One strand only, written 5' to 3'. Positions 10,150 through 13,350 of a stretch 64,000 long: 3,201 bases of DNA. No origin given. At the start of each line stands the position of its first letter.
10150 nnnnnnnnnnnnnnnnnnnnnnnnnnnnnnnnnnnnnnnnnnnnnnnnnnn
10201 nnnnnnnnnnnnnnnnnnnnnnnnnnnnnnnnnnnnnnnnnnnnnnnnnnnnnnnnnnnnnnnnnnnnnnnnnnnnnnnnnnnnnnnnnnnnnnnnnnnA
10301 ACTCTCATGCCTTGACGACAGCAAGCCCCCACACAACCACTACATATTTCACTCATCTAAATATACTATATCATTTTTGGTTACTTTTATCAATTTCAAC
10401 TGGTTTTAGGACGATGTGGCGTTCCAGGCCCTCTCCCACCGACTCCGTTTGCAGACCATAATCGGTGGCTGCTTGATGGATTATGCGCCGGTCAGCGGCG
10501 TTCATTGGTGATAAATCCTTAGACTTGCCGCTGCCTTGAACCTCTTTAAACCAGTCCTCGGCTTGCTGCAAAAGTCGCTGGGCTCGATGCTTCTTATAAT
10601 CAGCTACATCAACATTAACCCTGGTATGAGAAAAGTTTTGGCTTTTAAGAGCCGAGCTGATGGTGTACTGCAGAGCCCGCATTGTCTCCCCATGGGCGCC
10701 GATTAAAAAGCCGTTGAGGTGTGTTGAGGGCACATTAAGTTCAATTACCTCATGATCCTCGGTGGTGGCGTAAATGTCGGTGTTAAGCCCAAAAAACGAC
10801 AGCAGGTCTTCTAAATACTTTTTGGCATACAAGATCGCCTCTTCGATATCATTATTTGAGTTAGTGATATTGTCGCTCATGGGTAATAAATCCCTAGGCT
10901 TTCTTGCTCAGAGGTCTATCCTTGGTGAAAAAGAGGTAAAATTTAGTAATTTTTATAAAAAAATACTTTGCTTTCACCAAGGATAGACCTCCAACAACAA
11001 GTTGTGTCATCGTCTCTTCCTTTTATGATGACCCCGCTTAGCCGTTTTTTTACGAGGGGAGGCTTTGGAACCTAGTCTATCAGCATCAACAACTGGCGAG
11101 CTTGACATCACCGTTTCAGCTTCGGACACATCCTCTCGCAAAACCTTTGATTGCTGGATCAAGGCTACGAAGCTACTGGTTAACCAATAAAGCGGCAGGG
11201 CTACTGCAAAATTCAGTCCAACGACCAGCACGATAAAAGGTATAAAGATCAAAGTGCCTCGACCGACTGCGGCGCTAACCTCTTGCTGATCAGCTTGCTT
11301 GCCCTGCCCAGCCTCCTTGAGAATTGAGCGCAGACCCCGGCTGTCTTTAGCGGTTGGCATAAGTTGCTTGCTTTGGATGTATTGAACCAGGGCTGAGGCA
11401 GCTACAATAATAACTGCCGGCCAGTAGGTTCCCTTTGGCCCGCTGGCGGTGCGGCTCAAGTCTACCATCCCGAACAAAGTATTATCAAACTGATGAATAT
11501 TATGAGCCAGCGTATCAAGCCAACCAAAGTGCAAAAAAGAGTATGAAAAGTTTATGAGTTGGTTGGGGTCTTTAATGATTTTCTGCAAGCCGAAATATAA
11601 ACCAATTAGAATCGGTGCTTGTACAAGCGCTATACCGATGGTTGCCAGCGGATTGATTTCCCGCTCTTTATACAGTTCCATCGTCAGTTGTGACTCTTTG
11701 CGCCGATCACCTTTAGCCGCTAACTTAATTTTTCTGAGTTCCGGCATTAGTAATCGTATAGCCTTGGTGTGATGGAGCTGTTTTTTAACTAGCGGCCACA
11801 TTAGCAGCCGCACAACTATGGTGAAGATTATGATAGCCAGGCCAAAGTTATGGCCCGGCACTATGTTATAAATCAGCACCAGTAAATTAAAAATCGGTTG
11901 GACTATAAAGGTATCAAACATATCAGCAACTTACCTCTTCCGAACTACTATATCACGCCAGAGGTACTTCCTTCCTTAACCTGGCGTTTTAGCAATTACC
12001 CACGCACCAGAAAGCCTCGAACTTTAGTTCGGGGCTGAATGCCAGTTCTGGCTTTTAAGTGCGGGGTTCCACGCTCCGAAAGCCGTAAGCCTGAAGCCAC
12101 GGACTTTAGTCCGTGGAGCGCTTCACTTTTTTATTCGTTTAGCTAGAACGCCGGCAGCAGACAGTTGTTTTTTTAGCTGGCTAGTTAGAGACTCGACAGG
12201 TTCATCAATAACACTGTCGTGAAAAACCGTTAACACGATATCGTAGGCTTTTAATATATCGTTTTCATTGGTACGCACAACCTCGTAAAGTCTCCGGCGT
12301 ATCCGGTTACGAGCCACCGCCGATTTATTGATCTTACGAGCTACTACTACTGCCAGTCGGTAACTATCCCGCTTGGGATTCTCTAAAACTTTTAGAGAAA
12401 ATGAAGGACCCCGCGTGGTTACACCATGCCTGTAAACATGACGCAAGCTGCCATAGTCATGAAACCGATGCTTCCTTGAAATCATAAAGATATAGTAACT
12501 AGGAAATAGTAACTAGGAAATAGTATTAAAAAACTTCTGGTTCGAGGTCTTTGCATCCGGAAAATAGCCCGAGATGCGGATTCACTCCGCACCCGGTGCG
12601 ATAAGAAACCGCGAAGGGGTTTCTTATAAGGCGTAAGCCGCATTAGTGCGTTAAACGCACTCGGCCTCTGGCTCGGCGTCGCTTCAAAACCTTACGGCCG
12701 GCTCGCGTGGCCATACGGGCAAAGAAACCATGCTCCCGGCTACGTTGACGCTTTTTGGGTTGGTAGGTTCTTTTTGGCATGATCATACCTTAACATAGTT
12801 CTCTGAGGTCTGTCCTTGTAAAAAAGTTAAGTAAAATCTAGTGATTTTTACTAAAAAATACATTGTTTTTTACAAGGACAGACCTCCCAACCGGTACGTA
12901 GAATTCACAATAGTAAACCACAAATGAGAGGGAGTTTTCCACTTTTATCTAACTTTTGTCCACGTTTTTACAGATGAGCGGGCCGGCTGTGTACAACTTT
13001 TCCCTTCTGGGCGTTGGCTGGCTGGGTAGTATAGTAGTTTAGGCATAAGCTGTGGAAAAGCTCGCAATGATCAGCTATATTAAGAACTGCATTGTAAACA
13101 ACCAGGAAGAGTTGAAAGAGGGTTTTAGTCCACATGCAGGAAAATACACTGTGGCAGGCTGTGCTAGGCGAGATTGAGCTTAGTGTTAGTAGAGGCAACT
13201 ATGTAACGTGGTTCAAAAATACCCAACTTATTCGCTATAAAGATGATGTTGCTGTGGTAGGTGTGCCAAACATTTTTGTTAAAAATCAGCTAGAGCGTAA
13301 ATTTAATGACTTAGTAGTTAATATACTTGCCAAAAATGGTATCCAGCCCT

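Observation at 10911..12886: Two paralogous 81/82-nt perfect palindromes carrying promoter-like hexamers sit upstream of jag and rpmH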

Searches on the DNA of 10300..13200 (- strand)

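Call 48: build_rna_model(alignment_id=A2, structure=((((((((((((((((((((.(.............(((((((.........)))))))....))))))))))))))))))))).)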
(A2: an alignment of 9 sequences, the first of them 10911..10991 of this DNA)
Model R1 built from alignment A2 (9 sequences, 84 columns); structure: as given.
model positions 81; base pairs 28; branch points 0; effective number of sequences 1.67; information 0.7 bits per position. Calibrated on 0.2 Mb of random sequence (short: E-values are rough).
structure used (alignment columns):
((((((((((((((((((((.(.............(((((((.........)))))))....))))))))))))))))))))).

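Call 49: search_with_rna_model(model_id=R1, source=window, filters=off, max_evalue=10)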
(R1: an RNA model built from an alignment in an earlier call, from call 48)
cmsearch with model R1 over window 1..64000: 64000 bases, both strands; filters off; matches with E-value up to 10: 21.
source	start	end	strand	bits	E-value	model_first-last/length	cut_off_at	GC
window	12805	12886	-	97.7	1.4e-19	1-81/81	no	0.29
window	10911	10991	-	96.2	3e-19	1-81/81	no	0.31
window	10911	10991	+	68.2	6.2e-13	1-81/81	no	0.31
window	12805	12886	+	65.5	2.4e-12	1-81/81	no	0.29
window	29483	29522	+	30.6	0.00018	1-81/81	no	0.43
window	29483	29522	-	30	0.00024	1-81/81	no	0.43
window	50341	50402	-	20.8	0.029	1-81/81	no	0.53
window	50341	50402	+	20.8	0.029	1-81/81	no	0.53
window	36624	36678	+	17.8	0.14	1-81/81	no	0.31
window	45283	45343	+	16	0.34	1-81/81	no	0.3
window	37090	37155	-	14.6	0.69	1-81/81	no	0.53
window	28709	28792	+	14.6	0.69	1-81/81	no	0.43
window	37090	37155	+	14.3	0.8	1-81/81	no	0.53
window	37525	37569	-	14.2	0.87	19-63/81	no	0.27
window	45285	45342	-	12.4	2.2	1-81/81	no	0.31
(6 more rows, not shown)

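Call 50: search_with_rna_model(model_id=R1, sources=[L005, L006, L007, L008, L009, L010, L011, L012, L013, L014, L015, L016, L017, L018, L019, L020, L021, L022, L023, L024, L025, L026, L027, L028, L029, L030], max_evalue=1)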
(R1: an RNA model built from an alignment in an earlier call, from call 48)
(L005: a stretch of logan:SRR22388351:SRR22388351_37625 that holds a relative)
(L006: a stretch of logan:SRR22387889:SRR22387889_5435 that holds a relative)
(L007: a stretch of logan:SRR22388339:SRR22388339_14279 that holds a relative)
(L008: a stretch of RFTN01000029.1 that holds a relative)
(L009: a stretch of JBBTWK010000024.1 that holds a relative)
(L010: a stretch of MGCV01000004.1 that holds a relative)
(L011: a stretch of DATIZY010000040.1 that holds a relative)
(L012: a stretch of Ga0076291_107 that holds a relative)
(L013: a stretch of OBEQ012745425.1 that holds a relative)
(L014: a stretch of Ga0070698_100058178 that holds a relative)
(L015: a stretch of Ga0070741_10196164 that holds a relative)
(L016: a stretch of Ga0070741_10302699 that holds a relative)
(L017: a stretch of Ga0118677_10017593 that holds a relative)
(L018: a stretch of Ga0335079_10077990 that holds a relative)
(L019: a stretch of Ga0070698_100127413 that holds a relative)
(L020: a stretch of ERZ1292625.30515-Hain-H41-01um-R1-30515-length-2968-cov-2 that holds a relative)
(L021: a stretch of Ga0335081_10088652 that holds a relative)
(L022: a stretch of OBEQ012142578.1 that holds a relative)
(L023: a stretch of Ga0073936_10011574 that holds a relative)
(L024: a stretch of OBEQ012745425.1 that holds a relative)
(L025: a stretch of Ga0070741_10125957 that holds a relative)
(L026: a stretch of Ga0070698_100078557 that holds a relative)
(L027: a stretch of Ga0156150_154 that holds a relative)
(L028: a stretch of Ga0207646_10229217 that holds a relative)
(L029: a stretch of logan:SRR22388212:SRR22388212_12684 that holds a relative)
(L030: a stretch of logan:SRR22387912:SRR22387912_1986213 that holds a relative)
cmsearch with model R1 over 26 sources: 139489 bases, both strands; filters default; matches with E-value up to 1: 52.
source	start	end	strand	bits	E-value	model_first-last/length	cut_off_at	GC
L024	3256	3336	+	108.9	9.1e-22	1-81/81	no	0.33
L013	840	920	-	105.7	4.8e-21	1-81/81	no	0.33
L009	935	1015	+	102.1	3e-20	1-81/81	no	0.38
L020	1297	1377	+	102.1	3e-20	1-81/81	no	0.38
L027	856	936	-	89.3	2.3e-17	1-81/81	no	0.36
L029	1569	1648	+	82.4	8.3e-16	1-81/81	no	0.38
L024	3256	3336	-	77.1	1.3e-14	1-81/81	no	0.33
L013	840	920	+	76.2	2.1e-14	1-81/81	no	0.33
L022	212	290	-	75.5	3e-14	1-81/81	no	0.3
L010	331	408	-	73.2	9.9e-14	1-81/81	no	0.38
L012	10681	10758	+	73.2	9.9e-14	1-81/81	no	0.38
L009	935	1015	-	63.7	1.3e-11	1-81/81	no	0.38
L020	1297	1377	-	63.7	1.3e-11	1-81/81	no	0.38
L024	8092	8168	-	63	1.9e-11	1-81/81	no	0.36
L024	282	359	+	62.1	3.1e-11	1-81/81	no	0.35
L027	856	936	+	60.5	7.2e-11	1-81/81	no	0.36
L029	1569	1648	-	57.5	3.4e-10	1-81/81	no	0.38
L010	331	408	+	52.1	5.5e-09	1-81/81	no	0.38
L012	10681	10758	-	52.1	5.5e-09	1-81/81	no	0.38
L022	212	290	+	49.7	1.9e-08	1-81/81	no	0.3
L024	282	359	-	47.2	7.1e-08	1-81/81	no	0.35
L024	8092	8168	+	45.6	1.6e-07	1-81/81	no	0.36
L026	283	362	+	39.7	3.5e-06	1-81/81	no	0.52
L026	283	362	-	39.5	3.8e-06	1-81/81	no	0.52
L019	1007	1086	-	37.7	9.5e-06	1-81/81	no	0.46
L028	91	170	+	37.7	9.5e-06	1-81/81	no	0.46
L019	1007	1086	+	37.6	1e-05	1-81/81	no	0.46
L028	91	170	-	37.6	1e-05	1-81/81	no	0.46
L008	4317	4404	-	36.9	1.5e-05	1-81/81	no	0.5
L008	4317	4404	+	35.9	2.5e-05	1-81/81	no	0.5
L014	1542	1631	+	35.6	2.9e-05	1-81/81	no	0.47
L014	1542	1631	-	35.5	3e-05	1-81/81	no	0.47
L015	581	660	+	34.5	5.2e-05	1-81/81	no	0.49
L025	1211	1290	-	34.1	6.1e-05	1-81/81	no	0.45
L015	581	660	-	34.1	6.2e-05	1-81/81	no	0.49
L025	1211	1290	+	34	6.6e-05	1-81/81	no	0.45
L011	3073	3152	-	33.5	8.5e-05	1-81/81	no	0.52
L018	17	96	-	33.5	8.5e-05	1-81/81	no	0.52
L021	2302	2381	-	33.5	8.5e-05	1-81/81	no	0.52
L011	3073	3152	+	33.1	0.00011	1-81/81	no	0.52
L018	17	96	+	33.1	0.00011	1-81/81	no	0.52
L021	2302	2381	+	33.1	0.00011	1-81/81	no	0.52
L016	211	290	+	31.3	0.00026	1-81/81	no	0.47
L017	8414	8486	-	31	0.00031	1-81/81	no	0.3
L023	1086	1158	+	31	0.00031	1-81/81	no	0.3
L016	211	290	-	30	0.00052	1-81/81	no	0.47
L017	8414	8486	+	29.6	0.00066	1-81/81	no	0.3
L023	1086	1158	-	29.6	0.00066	1-81/81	no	0.3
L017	2679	2705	-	15.9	0.77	1-81/81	no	0.37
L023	6867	6893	+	15.9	0.77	1-81/81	no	0.37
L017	2679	2705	+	15.9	0.8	1-81/81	no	0.37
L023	6867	6893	-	15.9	0.8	1-81/81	no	0.37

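Call 60: search_with_rna_model(model_id=R1, sources=[L031, L032, L033, L034], max_evalue=1)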
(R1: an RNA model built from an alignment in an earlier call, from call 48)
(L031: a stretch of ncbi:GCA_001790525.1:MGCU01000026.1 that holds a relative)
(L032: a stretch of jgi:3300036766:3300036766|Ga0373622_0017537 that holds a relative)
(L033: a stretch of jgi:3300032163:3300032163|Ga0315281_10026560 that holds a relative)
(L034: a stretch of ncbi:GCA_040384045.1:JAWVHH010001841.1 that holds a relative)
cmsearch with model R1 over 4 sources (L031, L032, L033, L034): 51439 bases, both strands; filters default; matches with E-value up to 1: 2.
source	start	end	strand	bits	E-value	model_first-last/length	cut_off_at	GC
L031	7842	7921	-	80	1.1e-15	1-81/81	no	0.4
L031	7842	7921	+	63.2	6.4e-12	1-81/81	no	0.4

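Call 69: search_with_rna_model(model_id=R1, sources=[L035, L036, L037, L038, L039, L040, L041, L042, L043, L044, L045, L046, L047, L048, L049], max_evalue=1)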
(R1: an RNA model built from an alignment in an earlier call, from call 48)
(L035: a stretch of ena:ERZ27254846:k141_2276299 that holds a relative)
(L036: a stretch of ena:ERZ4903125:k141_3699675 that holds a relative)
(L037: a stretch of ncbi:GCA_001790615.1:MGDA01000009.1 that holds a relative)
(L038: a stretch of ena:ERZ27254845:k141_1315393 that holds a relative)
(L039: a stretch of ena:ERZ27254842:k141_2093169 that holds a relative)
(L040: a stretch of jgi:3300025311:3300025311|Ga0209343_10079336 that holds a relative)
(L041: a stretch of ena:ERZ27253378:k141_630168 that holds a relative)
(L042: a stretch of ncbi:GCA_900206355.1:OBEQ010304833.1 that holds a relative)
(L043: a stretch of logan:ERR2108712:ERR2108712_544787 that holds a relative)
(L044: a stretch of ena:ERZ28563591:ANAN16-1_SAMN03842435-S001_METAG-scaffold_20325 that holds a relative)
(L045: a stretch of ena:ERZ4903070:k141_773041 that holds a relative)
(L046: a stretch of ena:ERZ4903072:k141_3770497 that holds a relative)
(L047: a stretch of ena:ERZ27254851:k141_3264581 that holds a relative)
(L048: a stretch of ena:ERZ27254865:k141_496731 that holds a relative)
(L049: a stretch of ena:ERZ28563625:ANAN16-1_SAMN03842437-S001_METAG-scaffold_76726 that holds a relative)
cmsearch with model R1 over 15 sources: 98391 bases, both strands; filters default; matches with E-value up to 1: 23.
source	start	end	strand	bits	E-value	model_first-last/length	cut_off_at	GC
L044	4236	4292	-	34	4.8e-05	1-81/81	no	0.35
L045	3894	3950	-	34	4.8e-05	1-81/81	no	0.35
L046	901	957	-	34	4.8e-05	1-81/81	no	0.35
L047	1865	1921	-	34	4.8e-05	1-81/81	no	0.35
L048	1990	2046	-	34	4.8e-05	1-81/81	no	0.35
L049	578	634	-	34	4.8e-05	1-81/81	no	0.35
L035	6641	6697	+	33.6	5.6e-05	1-81/81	no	0.47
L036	2838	2894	+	33.6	5.6e-05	1-81/81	no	0.47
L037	3794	3850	+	33.6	5.6e-05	1-81/81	no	0.47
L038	2063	2119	+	33.6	5.6e-05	1-81/81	no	0.47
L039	2305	2361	+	33.6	5.6e-05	1-81/81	no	0.47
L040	1553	1609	+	33.6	5.6e-05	1-81/81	no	0.47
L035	6641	6697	-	30.8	0.00025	1-81/81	no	0.47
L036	2838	2894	-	30.8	0.00025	1-81/81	no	0.47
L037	3794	3850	-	30.8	0.00025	1-81/81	no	0.47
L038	2063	2119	-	30.8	0.00025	1-81/81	no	0.47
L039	2305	2361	-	30.8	0.00025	1-81/81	no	0.47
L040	1553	1609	-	30.8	0.00025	1-81/81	no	0.47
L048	1990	2046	+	30.5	0.00029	1-81/81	no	0.35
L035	8667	8723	-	29.1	0.00059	1-81/81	no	0.4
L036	4864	4920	-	29.1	0.00059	1-81/81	no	0.4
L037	5820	5876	-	29.1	0.00059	1-81/81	no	0.4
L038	4089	4145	-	29.1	0.00059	1-81/81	no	0.4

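Call 90: search_rna_families(source=window, start=10300, end=13200, threshold=evalue, max_evalue=1)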
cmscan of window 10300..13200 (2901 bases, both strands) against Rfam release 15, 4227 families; matches with E-value up to 1: 7.
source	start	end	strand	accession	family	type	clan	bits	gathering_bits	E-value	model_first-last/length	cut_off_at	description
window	10902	10999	-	RF03717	mir-3119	Gene; miRNA;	-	31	80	0.00075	1-85/85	no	mir-3119 microRNA precursor family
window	10898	11002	-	RF04164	MIR1507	Gene; miRNA;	-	30.4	73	0.00026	1-107/107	no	MIR1507 microRNA precursor family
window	10904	10997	+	RF03714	MIR774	Gene; miRNA;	-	27.7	80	0.021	1-98/98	no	MIR774 microRNA precursor family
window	10901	11000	-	RF04174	MIR4208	Gene; miRNA;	-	24.9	140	0.86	26-164/191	no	MIR4208 microRNA precursor family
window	12806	12885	-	RF03263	MIR861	Gene; miRNA;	-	23.9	70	0.27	1-111/111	no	MIR861 microRNA precursor family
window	10902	11002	+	RF04199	MIR6027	Gene; miRNA;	-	22.2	95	0.15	1-159/159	no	MIR6027 microRNA precursor family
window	11154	11209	+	RF03167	c-di-GMP-I-GGC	Cis-reg; riboswitch;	CL00126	18.3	59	0.48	1-80/80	no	c-di-GMP-I-GGC riboswitch aptamer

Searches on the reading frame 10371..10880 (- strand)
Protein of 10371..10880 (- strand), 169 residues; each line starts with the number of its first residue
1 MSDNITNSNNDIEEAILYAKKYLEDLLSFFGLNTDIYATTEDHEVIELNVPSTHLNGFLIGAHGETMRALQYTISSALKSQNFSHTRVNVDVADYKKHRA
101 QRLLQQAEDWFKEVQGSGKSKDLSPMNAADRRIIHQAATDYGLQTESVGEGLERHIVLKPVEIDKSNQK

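Call 11: search_protein_families(library=pfam, proteins=[window:10371-10880:-])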
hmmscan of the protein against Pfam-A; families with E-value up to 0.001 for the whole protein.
window:10371-10880:- (169 aa): 2 families
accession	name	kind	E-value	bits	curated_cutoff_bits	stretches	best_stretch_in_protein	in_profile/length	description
PF01424.28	R3H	-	1.5e-17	63.8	26.8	1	103-160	3-60/60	R3H domain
PF13083.13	KH_KhpA-B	-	8.8e-08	32.4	32.1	1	31-89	17-72/73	KhpA/KhpB, KH domain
